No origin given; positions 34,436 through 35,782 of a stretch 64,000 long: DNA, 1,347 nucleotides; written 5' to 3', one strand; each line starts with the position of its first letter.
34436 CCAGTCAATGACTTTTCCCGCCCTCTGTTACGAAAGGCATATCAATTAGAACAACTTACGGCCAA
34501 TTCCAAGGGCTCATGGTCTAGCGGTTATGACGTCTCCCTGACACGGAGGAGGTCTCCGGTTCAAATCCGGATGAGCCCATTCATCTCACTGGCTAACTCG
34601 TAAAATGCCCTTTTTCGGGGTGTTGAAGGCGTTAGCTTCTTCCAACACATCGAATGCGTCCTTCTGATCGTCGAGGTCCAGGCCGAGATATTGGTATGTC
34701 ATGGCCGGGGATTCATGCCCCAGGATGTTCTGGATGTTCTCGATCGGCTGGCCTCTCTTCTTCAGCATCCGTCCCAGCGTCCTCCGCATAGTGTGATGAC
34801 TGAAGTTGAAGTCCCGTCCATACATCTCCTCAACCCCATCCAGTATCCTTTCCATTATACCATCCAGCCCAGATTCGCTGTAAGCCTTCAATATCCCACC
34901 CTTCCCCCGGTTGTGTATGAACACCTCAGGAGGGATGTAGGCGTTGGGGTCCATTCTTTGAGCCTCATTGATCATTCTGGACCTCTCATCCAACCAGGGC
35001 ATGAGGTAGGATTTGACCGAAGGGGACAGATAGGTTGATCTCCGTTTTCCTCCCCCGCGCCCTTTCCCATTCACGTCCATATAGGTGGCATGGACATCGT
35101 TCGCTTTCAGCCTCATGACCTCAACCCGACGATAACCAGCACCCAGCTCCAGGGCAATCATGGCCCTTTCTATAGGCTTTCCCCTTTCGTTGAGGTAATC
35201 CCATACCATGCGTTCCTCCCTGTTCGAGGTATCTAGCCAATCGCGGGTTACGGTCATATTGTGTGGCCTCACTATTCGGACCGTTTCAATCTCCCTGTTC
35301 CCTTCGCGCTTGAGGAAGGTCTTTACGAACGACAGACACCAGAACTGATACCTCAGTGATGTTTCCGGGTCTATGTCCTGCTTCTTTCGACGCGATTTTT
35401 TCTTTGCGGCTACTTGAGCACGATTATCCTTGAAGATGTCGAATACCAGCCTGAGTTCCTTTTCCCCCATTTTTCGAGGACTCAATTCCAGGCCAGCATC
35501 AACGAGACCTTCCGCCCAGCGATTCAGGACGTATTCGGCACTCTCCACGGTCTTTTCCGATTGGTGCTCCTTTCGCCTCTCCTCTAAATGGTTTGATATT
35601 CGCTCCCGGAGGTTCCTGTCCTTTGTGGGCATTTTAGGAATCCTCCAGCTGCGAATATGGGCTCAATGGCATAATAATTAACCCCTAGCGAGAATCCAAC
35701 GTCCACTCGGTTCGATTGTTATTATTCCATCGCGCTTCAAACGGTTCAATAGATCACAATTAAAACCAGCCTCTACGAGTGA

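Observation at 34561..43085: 8.5-kb integrated element in tRNA-Val, with intact att repeats and a defence cargo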

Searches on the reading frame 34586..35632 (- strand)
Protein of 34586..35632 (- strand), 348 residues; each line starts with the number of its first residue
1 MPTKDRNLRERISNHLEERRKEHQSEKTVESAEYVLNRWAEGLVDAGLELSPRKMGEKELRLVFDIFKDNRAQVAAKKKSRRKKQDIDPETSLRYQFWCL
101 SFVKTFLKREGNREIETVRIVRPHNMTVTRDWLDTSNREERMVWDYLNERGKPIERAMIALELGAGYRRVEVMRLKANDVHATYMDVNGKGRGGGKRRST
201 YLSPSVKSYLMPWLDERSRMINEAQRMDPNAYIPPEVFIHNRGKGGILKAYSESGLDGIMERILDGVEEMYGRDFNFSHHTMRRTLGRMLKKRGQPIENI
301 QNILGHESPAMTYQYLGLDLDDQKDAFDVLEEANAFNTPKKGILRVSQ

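Call 7: search_protein_families(library=pfam, proteins=[window:34586-35632:-], max_evalue=0.01)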
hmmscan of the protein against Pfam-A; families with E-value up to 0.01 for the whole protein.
window:34586-35632:- (348 aa): 1 family
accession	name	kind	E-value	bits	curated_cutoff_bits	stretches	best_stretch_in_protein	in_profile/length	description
PF00589.27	Phage_integrase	-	4.5e-12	46.5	27.1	1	154-316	23-166/172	Phage integrase family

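Call 8: search_protein_families(library=ncbifam, proteins=[window:34586-35632:-], max_evalue=0.01)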
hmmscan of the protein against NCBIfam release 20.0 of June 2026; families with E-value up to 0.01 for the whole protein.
window:34586-35632:- (348 aa): 7 families
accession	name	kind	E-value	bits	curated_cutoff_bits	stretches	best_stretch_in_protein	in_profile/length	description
TIGR02224.1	recomb_XerC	equivalog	9.2e-15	54.8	335.15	1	101-328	75-287/295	tyrosine recombinase XerC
NF040815.2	recomb_XerA_Arch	equivalog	1.7e-14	54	220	1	18-326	6-262/263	site-specific tyrosine recombinase/integron integrase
NF003462.0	PRK05084.1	equivalog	2.2e-11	43.1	267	1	155-332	197-358/360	tyrosine recombinase XerS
TIGR02249.1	integrase_gron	subfamily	1.4e-07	31.2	265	1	155-222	118-185/315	integron integrase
TIGR02225.1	recomb_XerD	equivalog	8.4e-07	28.6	329.6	1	148-314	119-270/290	site-specific tyrosine recombinase XerD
NF001399.0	PRK00283.1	subfamily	2.5e-05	23.7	279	1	130-313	111-278/300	tyrosine recombinase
NF002331.0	PRK01287.1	subfamily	0.0018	17.3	371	0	155-314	164-308/365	site-specific tyrosine recombinase XerC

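Call 9: search_protein_families(library=phrogs, proteins=[window:34586-35632:-], max_evalue=0.01)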
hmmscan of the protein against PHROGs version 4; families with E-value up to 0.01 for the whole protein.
window:34586-35632:- (348 aa): 3 families
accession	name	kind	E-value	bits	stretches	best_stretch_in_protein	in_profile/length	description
phrog_1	-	integration and excision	2.6e-20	74.2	1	3-334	161-451/611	integrase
phrog_216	-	integration and excision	2.4e-19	70.6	1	115-332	38-238/301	integrase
phrog_7269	-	integration and excision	9.5e-06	26.5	1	262-326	15-77/89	integrase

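Call 10: search_protein_families(library=padloc, proteins=[window:34586-35632:-], max_evalue=0.01)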
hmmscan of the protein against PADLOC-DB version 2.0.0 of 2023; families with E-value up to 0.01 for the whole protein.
window:34586-35632:- (348 aa): 0 families

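Call 51: find_related_loci(query=window:34586-35632:-, collection=viral_contigs, flank=10000)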
Query window:34586-35632:- (348 aa) in viral_contigs; peptide patterns used: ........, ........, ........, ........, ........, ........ (x = any residue, [..] = any of these).
5 stretches matched a pattern, but none encodes a relative of the query by tblastn (E <= 1e-3).

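Call 76: search_solved_structures(query=window:34586-35632:-, max_evalue=0.001)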
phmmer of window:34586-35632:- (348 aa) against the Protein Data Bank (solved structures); distinct sequences matched with E-value up to 0.001: 1.
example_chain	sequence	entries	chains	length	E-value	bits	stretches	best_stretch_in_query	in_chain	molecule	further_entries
4a8e_A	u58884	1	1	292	4.9e-06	29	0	145-316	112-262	PROBABLE TYROSINE RECOMBINASE XERC-LIKE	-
